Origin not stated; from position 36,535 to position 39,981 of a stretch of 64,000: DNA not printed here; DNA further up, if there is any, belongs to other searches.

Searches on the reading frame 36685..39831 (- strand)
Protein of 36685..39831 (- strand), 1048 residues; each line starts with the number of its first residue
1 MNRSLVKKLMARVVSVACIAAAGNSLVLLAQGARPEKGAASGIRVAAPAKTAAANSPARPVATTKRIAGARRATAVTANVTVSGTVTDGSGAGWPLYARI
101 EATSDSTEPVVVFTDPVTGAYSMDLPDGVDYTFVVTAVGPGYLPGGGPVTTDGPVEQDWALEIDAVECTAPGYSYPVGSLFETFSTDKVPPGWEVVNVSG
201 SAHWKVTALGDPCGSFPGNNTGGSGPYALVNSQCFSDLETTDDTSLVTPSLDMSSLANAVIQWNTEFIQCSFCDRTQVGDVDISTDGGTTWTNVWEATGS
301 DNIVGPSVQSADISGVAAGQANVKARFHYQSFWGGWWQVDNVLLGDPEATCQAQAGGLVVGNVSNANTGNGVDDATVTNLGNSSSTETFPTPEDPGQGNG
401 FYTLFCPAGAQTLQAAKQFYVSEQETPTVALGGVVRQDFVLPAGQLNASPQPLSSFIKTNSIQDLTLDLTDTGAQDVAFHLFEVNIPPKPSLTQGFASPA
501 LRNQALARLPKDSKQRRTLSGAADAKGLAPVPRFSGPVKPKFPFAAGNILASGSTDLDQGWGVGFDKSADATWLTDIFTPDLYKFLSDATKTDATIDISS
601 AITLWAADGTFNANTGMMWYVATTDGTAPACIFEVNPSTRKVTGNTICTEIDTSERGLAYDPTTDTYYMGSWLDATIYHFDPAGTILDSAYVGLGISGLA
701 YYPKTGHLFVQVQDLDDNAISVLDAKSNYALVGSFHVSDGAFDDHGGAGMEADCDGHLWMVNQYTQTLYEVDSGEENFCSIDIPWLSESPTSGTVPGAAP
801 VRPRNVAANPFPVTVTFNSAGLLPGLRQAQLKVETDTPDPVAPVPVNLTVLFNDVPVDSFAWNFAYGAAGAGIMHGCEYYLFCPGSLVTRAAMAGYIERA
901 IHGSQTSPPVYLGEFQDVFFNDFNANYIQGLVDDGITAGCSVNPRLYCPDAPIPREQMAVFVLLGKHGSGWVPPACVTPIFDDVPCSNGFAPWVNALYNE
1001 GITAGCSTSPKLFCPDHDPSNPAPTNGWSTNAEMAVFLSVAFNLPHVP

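Call 6: search_protein_families(library=pfam, proteins=[window:36685-39831:-], max_evalue=1)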
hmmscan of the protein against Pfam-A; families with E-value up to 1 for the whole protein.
window:36685-39831:- (1048 aa): 1 family
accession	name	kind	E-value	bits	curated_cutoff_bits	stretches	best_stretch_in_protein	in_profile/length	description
PF13620.12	CarboxypepD_reg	-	1.4e-06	29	32.3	2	81-139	1-58/82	Carboxypeptidase regulatory-like domain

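Call 7: search_protein_families(library=ncbifam, proteins=[window:36685-39831:-], max_evalue=1)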
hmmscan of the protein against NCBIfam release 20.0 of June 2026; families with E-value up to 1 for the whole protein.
window:36685-39831:- (1048 aa): 0 families
